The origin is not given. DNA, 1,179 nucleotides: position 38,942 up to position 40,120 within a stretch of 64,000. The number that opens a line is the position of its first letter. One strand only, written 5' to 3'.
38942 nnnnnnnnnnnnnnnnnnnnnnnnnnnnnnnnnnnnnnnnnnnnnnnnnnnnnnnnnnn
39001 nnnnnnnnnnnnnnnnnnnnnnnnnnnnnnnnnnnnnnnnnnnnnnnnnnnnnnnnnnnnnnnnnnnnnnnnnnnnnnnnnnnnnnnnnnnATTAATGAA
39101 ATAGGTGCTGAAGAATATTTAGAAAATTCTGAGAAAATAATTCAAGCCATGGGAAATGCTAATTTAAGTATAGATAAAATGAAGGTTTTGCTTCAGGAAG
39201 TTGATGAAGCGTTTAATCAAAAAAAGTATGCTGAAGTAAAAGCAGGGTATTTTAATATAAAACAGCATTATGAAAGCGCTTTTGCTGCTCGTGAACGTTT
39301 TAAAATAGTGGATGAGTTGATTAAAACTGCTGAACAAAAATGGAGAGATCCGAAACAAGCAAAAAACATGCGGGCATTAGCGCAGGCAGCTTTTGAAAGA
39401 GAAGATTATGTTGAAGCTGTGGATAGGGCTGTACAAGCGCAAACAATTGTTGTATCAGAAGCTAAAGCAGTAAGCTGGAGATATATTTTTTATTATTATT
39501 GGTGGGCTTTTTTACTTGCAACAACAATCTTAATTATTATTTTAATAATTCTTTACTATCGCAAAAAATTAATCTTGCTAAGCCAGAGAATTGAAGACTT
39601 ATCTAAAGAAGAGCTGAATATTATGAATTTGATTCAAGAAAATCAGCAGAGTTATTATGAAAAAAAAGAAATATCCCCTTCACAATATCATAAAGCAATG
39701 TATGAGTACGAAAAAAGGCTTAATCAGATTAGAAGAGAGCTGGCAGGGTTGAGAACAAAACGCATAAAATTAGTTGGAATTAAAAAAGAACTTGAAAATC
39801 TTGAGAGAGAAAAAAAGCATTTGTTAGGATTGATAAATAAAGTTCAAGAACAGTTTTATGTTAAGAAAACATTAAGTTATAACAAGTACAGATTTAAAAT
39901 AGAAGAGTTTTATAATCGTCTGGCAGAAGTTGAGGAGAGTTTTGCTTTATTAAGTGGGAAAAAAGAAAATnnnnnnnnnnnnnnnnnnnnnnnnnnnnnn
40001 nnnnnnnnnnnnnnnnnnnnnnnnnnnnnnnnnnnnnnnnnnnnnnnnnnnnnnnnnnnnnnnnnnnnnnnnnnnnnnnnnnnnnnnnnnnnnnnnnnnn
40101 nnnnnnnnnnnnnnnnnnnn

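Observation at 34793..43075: Surface-protein module sharing a conserved TM plus cytoplasmic coiled-coil tail, linked to a ParA/MinD ATPase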

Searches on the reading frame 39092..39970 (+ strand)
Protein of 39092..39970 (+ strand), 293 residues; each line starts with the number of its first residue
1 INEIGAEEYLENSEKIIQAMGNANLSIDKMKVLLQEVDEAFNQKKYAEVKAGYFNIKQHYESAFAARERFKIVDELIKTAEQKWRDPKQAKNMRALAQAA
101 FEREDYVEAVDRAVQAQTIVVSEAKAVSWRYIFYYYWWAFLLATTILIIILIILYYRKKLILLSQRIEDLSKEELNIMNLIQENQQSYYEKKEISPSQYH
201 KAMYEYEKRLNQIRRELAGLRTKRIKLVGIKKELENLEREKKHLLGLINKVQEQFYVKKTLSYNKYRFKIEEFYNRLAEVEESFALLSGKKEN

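Call 26: search_protein_representatives(alignment_id=A2)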
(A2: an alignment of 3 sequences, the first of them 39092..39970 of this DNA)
Query: 3 sequences, 293 profile positions. Proteins with E-value up to 0.001 (for the whole library): 1518; up to 1e-10: 848; up to 1e-30: 488. The best 150 are listed.
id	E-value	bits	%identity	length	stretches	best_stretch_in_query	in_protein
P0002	6.8e-136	468.6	-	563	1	1-292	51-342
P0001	4.4e-135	465.9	-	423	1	1-292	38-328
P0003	5.1e-101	354.1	-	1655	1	4-292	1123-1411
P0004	7.9e-97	340.4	-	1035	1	9-292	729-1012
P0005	2.0e-96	339.0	-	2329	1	7-292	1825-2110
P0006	1.2e-93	329.9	-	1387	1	6-292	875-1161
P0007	7.9e-92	323.9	-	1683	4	10-288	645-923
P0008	2.5e-88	312.5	-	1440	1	7-291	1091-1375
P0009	9.2e-88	310.6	-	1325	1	3-292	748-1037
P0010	4.4e-87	308.4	-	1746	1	9-292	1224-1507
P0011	4.7e-87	308.3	-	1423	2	9-285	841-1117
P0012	1.3e-86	306.9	-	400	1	9-292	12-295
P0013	1.5e-85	303.4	-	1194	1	2-292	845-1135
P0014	2.8e-83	295.9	-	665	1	9-292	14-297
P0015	1.0e-82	294.0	-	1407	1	8-292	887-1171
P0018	1.8e-81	289.9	-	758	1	1-292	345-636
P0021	1.7e-80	286.8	-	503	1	1-291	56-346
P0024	2.8e-78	279.5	-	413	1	5-292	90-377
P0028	2.0e-76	273.4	-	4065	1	6-292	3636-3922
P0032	5.1e-73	262.2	-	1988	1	10-292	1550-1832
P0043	5.0e-70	252.4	-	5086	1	6-291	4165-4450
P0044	5.4e-70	252.3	-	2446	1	7-292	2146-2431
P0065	8.6e-65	235.2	-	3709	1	10-291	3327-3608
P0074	2.6e-63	230.3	-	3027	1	5-292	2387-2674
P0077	8.6e-63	228.6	-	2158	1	1-292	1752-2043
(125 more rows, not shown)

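Call 27: find_related_loci(query=A2, collection=genome_contigs, flank=10000)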
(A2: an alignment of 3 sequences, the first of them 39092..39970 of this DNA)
Query A2 (293 aa) in genome_contigs; peptide patterns used: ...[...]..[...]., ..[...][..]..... (x = any residue, [..] = any of these).
167 stretches matched a pattern; 14 encode a relative of the query (tblastn E <= 1e-3); 14 distinct loci.
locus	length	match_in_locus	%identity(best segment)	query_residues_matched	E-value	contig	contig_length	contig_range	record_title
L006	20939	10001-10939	37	10-290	2e-44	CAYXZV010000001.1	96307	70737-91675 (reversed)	MAG TPA_asm: uncultured Methanosarcinales archaeon isolate binchicken_co201_418 genome assembly, contig: NODE_97_length_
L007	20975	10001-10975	34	1-290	4e-43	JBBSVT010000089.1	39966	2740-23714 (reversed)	MAG: Nanoarchaeota archaeon isolate H14-bin056_1 H14_bin056_1_000000000089, whole genome shotgun sequence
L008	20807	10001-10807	34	20-287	1e-42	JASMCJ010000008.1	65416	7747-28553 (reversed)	MAG: Candidatus Woesearchaeota archaeon isolate ETNP3_MAG_14 c_000000196857, whole genome shotgun sequence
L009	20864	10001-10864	33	1-287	3e-40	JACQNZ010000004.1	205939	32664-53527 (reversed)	MAG: Candidatus Aenigmatarchaeota archaeon isolate NC_groundwater_1268_Ag_S-0.2um_49_229 S_p2_S4_coassembly_k141_2126385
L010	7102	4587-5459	31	1-290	4e-38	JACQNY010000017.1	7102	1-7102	MAG: Candidatus Aenigmatarchaeota archaeon isolate NC_groundwater_1267_Ag_S-0.2um_45_36 S_p2_S4_coassembly_k141_485829,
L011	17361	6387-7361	30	7-290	4e-38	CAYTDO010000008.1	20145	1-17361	MAG TPA_asm: uncultured Methanosarcinales archaeon isolate binchicken_co203_461 genome assembly, contig: k141_4067565, w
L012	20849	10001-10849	33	10-290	2e-36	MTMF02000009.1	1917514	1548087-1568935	MAG: Candidatus Hydrothermarchaeum profundi isolate JdFR-18 NRA7_48_1_length_1917514_cov_72, whole genome shotgun sequen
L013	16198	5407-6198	31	17-282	5e-34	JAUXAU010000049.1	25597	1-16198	MAG: Thermoplasmatota archaeon isolate CSMAG_2770 CSMAG_2770_k141_504250_length_25597_cov_20.9654, whole genome shotgun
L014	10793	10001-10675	36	63-287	2e-32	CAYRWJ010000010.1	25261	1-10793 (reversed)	MAG TPA_asm: uncultured Methanosarcinales archaeon isolate SRP104257_co1_379 genome assembly, contig: NODE_951_length_25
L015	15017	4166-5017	33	1-283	3e-31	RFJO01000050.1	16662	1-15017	MAG: Candidatus Woesearchaeota archaeon isolate J104 k99_773554, whole genome shotgun sequence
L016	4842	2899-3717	31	17-287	7e-30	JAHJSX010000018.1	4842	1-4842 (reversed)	MAG: archaeon isolate OS_PC_MetaG.mb.32 OS_PC_MetaG.mb.32_k141_89458, whole genome shotgun sequence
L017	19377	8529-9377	31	1-282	3e-28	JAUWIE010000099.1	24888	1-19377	MAG: Thermoplasmatota archaeon isolate CSMAG_2286 CSMAG_2286_k141_897857_length_24888_cov_9.7325, whole genome shotgun s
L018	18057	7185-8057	31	1-290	5e-33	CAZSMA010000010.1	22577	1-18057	MAG TPA_asm: uncultured Methanosarcinales archaeon isolate SRP256446_co1_47 genome assembly, contig: NODE_636_length_225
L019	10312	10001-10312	34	6-109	1e-7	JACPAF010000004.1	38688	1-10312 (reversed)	MAG: Candidatus Aenigmatarchaeota archaeon isolate NC_groundwater_224_Ag_S-0.2um_44_11 S5_GD2017_2_S2_scaffold_778, whol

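Call 35: search_protein_families(library=pfam, proteins=[P0003, P0004, P0006, P0008, P0009, P0013, P0018, P0012], max_evalue=0.001)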
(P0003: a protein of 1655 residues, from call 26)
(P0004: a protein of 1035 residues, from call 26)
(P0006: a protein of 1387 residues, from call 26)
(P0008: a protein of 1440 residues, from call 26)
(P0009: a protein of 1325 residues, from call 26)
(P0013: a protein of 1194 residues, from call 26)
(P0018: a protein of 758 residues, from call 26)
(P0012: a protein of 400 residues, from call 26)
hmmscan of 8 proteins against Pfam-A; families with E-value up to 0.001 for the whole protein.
P0003 (1655 aa): 4 families
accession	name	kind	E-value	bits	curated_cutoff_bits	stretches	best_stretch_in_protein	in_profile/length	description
PF19077.6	Big_13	-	6.1e-10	39.9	27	0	542-618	27-101/102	Bacterial Ig-like domain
PF12245.14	Big_3_2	-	4.9e-05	23.9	23.3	0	647-692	39-84/122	Bacterial Ig-like domain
PF15418.12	DUF4625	-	5e-05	24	27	0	396-421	103-128/131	Domain of unknown function (DUF4625)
PF10633.15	NPCBM_assoc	-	0.00027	21.5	24.4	0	1045-1082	39-76/78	NPCBM-associated, NEW3 domain of alpha-galactosidase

P0004 (1035 aa): 4 families
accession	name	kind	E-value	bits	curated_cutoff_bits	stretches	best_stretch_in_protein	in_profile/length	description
PF10633.15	NPCBM_assoc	-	5.6e-11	42.9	24.4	1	466-537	1-71/78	NPCBM-associated, NEW3 domain of alpha-galactosidase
PF13750.12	Big_3_3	-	9.8e-08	32.3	27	0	12-58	9-52/157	Bacterial Ig-like domain (group 3)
PF19077.6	Big_13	-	1.2e-07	32.5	27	0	88-141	48-101/102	Bacterial Ig-like domain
PF07705.17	CARDB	-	0.00061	20.4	22.7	1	453-527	2-72/101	CARDB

P0006 (1387 aa): 1 family
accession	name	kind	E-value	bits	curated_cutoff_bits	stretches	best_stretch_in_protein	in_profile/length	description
PF10633.15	NPCBM_assoc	-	3.2e-10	40.5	24.4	0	757-832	2-76/78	NPCBM-associated, NEW3 domain of alpha-galactosidase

P0008 (1440 aa): 0 families

P0009 (1325 aa): 0 families

P0013 (1194 aa): 2 families
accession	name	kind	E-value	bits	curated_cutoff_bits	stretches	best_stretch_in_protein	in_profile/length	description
PF13385.13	Laminin_G_3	-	2.2e-26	93.3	27.6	1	140-299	2-151/151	Concanavalin A-like lectin/glucanases superfamily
PF02973.23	Sialidase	-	0.00057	19.9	26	1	238-301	117-184/189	Sialidase, N-terminal domain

P0018 (758 aa): 1 family
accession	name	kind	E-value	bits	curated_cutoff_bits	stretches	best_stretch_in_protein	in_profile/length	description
PF10633.15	NPCBM_assoc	-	0.00015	22.3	24.4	0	80-149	10-76/78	NPCBM-associated, NEW3 domain of alpha-galactosidase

P0012 (400 aa): 0 families

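Call 36: list_cluster_members(proteins=[P0003, P0004, P0005, P0012, P0014, P0021, P0028, P0043, P0065, P0024])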
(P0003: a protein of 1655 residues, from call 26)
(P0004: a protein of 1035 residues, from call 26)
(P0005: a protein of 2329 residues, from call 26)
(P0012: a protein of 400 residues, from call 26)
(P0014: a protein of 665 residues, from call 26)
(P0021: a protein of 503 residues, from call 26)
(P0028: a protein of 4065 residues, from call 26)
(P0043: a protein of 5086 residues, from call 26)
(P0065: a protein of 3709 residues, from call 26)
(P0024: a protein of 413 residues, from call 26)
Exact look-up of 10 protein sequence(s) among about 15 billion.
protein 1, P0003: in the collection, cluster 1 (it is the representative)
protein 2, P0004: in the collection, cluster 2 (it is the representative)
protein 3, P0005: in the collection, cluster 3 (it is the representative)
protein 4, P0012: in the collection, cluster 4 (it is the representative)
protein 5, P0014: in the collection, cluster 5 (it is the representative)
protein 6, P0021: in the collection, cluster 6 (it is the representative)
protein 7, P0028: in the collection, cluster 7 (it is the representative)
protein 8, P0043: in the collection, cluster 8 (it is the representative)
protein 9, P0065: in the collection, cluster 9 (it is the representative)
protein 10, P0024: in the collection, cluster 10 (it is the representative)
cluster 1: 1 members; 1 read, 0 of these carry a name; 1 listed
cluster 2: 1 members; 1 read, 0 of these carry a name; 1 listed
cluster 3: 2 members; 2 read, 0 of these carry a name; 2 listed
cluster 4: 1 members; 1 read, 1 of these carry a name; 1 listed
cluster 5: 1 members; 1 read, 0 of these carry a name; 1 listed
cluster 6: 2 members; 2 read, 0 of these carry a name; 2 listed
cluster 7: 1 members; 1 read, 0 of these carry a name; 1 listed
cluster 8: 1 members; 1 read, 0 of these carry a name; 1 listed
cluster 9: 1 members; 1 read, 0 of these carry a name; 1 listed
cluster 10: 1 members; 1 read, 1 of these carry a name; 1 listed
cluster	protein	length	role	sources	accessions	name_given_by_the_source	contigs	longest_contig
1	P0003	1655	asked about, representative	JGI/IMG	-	-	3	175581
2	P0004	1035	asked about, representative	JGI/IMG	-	-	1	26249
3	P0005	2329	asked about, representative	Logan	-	-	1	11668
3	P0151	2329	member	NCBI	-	-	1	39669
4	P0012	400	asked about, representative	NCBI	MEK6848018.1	MAG: hypothetical protein AABX65_00100, partial [Nanoarchaeota archaeon]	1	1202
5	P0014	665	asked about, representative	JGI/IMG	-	-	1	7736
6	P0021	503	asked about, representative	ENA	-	-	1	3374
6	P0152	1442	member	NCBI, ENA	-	-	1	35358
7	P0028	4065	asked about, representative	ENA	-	-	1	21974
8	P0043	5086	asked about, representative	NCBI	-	-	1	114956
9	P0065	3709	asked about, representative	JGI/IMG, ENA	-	-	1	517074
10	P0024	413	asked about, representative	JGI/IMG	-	hypothetical protein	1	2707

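Call 50: find_encoding_contigs(protein=P0074, flank=8000, max_places=2)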
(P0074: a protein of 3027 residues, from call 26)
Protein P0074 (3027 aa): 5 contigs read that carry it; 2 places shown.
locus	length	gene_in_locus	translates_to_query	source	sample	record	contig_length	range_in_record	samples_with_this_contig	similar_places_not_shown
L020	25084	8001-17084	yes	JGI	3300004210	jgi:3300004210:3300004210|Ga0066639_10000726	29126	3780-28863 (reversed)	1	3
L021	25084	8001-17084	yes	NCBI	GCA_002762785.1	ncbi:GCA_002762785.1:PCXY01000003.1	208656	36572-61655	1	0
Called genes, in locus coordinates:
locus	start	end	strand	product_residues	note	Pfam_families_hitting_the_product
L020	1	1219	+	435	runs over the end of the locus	PF01071:GARS_A, PF02843:GARS_C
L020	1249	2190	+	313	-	PF13480:Acetyltransf_6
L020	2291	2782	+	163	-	PF00856:SET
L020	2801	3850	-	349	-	PF00246:Peptidase_M14 (faint)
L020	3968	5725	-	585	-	PF08497:Radical_SAM_N, PF04055:Radical_SAM, PF11842:DUF3362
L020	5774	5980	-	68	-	-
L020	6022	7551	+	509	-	PF13481:AAA_25 (faint), PF06745:ATPase, PF23442:DUF7125 (faint), PF07088:GvpD_P-loop (weak)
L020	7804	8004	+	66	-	-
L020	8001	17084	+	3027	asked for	PF01835:MG2 (faint), PF17957:Big_7 (faint), PF10633:NPCBM_assoc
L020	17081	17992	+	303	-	-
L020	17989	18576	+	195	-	PF09819:ABC_cobalt (weak)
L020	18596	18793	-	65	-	-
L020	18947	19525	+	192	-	PF14512:TM1586_NiRdase (weak), PF00881:Nitroreductase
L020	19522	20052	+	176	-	-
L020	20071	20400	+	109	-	-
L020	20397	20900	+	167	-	-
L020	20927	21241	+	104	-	-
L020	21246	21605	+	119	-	-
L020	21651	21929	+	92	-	-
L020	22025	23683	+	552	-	PF04851:ResIII, PF00270:DEAD, PF00271:Helicase_C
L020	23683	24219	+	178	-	PF00226:DnaJ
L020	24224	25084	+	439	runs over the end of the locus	PF02310:B12-binding (faint), PF04055:Radical_SAM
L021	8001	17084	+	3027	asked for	PF01835:MG2 (faint), PF17957:Big_7 (faint), PF10633:NPCBM_assoc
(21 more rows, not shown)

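Call 63: find_encoding_contigs(protein=P0003, flank=8000, max_places=1)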
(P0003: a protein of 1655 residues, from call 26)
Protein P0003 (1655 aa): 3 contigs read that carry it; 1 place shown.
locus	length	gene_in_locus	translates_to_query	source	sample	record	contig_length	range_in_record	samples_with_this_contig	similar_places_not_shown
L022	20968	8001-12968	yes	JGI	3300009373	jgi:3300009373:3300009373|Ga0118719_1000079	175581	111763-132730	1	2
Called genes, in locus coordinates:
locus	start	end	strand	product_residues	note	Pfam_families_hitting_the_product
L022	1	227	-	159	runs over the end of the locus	PF13302:Acetyltransf_3 (weak), PF13673:Acetyltransf_10 (weak), PF00583:Acetyltransf_1, PF13508:Acetyltransf_7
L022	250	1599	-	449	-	PF00753:Lactamase_B, PF12706:Lactamase_B_2, PF22505:RNase_J_b_CASP, PF07521:RMMBL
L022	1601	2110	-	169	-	PF01467:CTP_transf_like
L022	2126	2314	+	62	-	-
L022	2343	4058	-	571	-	PF04471:Mrr_cat (weak), PF13424:TPR_12 (faint), PF00515:TPR_1 (faint), PF07719:TPR_2 (faint), PF13181:TPR_8 (faint), PF13374:TPR_10 (faint), PF13428:TPR_14 (faint), PF14559:TPR_19 (faint), +2 more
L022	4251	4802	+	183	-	-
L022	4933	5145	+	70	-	-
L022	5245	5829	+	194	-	PF01015:Ribosomal_S3Ae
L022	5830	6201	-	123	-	PF13473:Cupredoxin_1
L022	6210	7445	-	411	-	PF18981:InlK_D3 (faint), PF05345:He_PIG (faint), PF17803:Cadherin_4 (faint), PF18911:PKD_4 (faint), PF07679:I-set (faint), PF19410:DUF5980 (faint), PF00801:PKD (weak), PF17963:Big_9 (weak)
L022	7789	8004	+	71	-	-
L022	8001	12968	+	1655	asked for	PF19077:Big_13 (faint)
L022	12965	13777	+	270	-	PF00142:Fer4_NifH (weak), PF01656:CbiA, PF06564:CBP_BcsQ, PF10609:ParA, PF13614:AAA_31, PF13500:AAA_26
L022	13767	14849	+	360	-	-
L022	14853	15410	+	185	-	-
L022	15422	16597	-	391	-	PF00672:HAMP, PF00512:HisKA, PF02518:HATPase_c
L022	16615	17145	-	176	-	-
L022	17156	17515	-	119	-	PF00072:Response_reg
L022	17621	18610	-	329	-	PF13481:AAA_25 (weak), PF06745:ATPase, PF23442:DUF7125 (weak)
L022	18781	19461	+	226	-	PF01269:Fibrillarin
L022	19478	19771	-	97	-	-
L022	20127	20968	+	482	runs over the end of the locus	PF02310:B12-binding, PF04055:Radical_SAM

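Call 64: find_encoding_contigs(protein=P0065, flank=8000, max_places=1)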
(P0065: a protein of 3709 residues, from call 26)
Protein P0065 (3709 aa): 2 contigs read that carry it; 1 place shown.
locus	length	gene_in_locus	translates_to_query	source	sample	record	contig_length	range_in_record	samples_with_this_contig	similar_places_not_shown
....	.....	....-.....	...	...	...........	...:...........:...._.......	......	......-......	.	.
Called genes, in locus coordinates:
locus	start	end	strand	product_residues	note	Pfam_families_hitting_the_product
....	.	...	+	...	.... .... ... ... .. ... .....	-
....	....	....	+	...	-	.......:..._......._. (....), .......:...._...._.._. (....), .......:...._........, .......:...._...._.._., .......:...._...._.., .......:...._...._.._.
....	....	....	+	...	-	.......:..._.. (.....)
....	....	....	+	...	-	-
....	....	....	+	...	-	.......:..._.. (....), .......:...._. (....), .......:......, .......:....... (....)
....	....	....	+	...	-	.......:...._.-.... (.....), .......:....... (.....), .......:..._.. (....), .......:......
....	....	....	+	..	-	-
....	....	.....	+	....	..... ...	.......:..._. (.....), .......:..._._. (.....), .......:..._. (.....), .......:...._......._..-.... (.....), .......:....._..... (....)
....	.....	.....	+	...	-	-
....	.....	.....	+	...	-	-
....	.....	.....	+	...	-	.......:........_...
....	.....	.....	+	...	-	-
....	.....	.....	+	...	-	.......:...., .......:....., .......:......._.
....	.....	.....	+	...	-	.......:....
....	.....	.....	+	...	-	-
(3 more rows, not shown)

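Call 82: search_protein_families(library=pfam, proteins=[L022:7789-8001:+, L020:7804-8001:+], max_evalue=0.01)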
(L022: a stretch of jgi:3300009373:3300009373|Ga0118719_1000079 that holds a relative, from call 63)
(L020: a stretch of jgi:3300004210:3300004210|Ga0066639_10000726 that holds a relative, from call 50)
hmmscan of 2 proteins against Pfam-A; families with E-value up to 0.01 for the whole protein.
L022:7789-8001:+ (71 aa): 0 families

L020:7804-8001:+ (66 aa): 1 family
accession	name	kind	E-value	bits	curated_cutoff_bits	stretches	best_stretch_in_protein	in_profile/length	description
PF07106.19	TBPIP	-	0.0049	17.2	22.8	1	5-61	1-58/62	TBPIP/Hop2 winged helix domain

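Call 92: find_encoding_contigs(protein=P0043, flank=4000, max_places=1)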
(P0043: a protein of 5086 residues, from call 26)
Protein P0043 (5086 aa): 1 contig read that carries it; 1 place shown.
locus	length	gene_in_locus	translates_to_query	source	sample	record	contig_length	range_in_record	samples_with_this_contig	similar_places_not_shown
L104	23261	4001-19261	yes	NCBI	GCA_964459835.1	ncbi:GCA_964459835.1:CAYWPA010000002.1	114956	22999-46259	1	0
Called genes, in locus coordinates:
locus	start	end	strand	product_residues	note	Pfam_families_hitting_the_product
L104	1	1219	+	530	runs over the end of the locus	PF06745:ATPase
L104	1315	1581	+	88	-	-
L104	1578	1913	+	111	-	-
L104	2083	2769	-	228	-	PF03796:DnaB_C (faint), PF06745:ATPase, PF23442:DUF7125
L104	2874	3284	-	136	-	PF13470:PIN_3, PF01850:PIN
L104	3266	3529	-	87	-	-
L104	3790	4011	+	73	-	-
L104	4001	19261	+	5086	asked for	PF17957:Big_7 (faint), PF13750:Big_3_3 (weak), PF10633:NPCBM_assoc (weak)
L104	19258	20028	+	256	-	PF06564:CBP_BcsQ, PF10609:ParA, PF13614:AAA_31, PF00142:Fer4_NifH (faint), PF01656:CbiA, PF13500:AAA_26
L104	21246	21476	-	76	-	-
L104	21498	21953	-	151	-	-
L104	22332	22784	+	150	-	-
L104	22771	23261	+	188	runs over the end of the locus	-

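Call 93: find_encoding_contigs(protein=P0032, flank=4000, max_places=1)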
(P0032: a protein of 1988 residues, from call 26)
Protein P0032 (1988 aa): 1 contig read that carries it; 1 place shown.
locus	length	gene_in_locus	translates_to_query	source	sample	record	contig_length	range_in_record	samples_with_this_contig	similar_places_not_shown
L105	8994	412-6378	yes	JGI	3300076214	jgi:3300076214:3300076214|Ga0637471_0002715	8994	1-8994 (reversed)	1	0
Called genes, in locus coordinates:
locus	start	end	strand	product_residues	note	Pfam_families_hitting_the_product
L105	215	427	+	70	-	-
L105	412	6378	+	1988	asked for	-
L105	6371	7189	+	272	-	PF00142:Fer4_NifH (faint), PF06564:CBP_BcsQ (faint), PF10609:ParA, PF13614:AAA_31, PF01656:CbiA, PF13500:AAA_26 (weak)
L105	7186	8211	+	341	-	-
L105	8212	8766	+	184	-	-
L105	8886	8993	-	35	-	?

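Call 94: find_encoding_contigs(protein=P0044, flank=4000, max_places=1)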
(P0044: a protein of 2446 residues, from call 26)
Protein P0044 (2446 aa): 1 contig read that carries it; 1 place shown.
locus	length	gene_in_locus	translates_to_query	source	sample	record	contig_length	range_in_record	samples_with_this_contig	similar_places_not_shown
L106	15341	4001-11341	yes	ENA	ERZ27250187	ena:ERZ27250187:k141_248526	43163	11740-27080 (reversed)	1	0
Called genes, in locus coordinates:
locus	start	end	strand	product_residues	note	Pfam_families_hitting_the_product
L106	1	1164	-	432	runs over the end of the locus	PF01425:Amidase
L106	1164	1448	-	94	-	PF02686:GatC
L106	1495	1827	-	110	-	PF01176:eIF-1a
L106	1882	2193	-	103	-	PF00338:Ribosomal_S10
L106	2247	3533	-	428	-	PF00009:GTP_EFTU, PF01926:MMR_HSR1 (faint), PF03144:GTP_EFTU_D2, PF03143:GTP_EFTU_D3, PF22594:GTP-eEF1A_C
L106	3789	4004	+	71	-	-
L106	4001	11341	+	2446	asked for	PF17957:Big_7 (faint), PF19077:Big_13 (faint), PF10633:NPCBM_assoc (weak)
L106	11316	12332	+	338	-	-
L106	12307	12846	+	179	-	-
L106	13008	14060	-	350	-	PF13353:Fer4_12, PF04055:Radical_SAM, PF26257:DUF8061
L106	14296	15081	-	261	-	PF01988:VIT1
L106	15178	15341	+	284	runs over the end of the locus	PF07885:Ion_trans_2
